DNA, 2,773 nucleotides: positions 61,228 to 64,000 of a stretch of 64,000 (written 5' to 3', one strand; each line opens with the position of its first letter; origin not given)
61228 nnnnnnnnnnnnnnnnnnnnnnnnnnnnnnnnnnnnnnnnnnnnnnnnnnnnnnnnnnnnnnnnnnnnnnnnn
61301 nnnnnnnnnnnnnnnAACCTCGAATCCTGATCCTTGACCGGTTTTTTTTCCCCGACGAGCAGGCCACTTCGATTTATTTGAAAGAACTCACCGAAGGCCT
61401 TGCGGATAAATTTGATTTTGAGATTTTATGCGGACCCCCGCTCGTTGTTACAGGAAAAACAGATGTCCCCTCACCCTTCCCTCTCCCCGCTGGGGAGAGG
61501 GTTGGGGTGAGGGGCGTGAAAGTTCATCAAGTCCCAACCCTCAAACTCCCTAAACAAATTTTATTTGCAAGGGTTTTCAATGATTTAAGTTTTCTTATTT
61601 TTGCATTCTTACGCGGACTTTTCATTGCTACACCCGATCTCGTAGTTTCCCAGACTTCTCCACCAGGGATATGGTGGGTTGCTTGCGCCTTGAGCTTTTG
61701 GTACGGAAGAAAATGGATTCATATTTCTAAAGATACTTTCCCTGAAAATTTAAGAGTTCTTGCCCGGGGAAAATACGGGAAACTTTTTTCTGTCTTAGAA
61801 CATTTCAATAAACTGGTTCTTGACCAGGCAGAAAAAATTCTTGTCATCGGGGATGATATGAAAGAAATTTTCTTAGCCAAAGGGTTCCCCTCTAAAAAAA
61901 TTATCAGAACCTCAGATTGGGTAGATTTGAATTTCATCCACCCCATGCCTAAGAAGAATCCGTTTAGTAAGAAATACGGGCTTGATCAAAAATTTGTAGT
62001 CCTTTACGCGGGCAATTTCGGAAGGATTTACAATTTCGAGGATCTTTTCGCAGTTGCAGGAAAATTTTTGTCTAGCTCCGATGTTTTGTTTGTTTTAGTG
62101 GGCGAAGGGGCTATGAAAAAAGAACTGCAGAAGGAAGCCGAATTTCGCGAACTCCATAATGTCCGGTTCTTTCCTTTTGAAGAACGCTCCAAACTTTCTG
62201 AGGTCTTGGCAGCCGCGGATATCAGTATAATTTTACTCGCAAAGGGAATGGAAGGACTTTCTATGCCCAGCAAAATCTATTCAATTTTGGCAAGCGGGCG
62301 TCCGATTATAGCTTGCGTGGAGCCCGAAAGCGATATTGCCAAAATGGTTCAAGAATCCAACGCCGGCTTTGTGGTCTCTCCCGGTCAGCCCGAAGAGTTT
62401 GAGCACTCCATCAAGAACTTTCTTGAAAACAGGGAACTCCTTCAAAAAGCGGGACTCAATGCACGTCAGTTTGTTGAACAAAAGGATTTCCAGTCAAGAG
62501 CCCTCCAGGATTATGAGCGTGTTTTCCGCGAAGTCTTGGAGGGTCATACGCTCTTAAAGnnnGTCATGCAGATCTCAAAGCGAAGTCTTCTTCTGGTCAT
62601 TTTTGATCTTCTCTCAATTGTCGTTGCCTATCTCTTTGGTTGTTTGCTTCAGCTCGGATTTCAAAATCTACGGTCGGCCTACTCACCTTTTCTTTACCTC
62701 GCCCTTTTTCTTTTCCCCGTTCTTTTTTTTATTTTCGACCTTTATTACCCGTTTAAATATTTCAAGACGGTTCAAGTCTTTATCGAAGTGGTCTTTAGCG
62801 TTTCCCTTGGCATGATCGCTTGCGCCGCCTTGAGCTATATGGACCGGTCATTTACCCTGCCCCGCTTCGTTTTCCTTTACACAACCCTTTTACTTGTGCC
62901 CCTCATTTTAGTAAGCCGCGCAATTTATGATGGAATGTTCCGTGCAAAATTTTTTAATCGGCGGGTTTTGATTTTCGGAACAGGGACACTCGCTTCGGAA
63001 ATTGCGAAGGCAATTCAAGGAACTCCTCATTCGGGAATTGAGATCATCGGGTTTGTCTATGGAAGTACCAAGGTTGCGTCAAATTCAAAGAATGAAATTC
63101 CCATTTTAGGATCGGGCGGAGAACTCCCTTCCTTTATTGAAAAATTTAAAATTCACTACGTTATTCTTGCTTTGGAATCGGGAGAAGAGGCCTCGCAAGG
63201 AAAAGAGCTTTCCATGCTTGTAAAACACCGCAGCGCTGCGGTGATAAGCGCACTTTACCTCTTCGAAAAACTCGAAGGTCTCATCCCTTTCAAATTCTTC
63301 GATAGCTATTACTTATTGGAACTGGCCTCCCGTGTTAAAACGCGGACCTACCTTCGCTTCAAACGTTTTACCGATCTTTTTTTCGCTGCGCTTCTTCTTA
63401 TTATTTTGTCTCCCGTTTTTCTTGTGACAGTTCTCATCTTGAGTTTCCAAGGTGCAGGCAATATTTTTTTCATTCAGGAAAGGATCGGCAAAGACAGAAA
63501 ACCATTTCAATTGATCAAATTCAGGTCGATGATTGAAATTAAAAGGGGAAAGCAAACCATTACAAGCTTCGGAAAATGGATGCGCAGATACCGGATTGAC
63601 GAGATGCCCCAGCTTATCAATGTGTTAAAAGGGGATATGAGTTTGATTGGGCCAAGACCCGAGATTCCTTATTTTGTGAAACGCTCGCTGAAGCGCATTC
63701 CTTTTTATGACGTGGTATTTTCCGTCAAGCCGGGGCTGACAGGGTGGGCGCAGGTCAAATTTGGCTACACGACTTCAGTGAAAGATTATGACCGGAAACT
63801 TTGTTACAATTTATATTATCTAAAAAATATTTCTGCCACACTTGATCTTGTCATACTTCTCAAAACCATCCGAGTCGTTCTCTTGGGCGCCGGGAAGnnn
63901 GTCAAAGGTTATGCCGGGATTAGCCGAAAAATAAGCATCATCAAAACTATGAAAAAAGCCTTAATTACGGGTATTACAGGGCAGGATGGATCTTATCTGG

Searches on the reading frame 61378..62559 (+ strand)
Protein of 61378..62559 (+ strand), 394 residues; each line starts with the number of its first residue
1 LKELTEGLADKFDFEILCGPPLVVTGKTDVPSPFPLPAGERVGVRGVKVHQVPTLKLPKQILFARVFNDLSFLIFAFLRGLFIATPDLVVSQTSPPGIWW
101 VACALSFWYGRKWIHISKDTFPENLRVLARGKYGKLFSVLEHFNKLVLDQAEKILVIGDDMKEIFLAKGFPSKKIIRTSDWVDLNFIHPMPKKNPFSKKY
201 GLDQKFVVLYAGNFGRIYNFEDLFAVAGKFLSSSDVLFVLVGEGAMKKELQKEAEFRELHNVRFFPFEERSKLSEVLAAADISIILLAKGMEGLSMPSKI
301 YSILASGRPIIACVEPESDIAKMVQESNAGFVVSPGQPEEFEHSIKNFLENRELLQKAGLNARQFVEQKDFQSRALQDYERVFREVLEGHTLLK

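Call 44: search_protein_families(library=pfam, proteins=[window:61378-62559:+], max_evalue=0.001)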
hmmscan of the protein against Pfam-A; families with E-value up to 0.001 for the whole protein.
window:61378-62559:+ (394 aa): 4 families
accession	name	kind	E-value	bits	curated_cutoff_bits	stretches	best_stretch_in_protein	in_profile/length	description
PF00534.26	Glycos_transf_1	-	6.8e-20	71.7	26.4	1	196-364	5-171/172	Glycosyl transferases group 1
PF13692.12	Glyco_trans_1_4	-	5.2e-15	56.4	27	1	206-351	2-142/142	Glycosyl transferases group 1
PF13579.12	Glyco_trans_4_4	-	4.8e-08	33.9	29.7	1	3-176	9-153/158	Glycosyl transferase 4-like domain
PF13439.12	Glyco_transf_4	-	3.7e-05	24.2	28.5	1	36-184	37-168/170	Glycosyltransferase Family 4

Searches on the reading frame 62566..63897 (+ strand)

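Call 44: search_protein_families(library=pfam, proteins=[window:62566-63897:+], max_evalue=0.001)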
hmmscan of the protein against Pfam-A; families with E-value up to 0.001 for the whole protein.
window:62566-63897:+ (444 aa): 2 families
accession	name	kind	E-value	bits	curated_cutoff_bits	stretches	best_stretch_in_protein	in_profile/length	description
PF02397.22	Bac_transf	-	8e-57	192.1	27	1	266-439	1-178/179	Bacterial sugar transferase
PF13727.12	CoA_binding_3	-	3.9e-10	40.4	25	1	57-209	3-155/175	CoA-binding domain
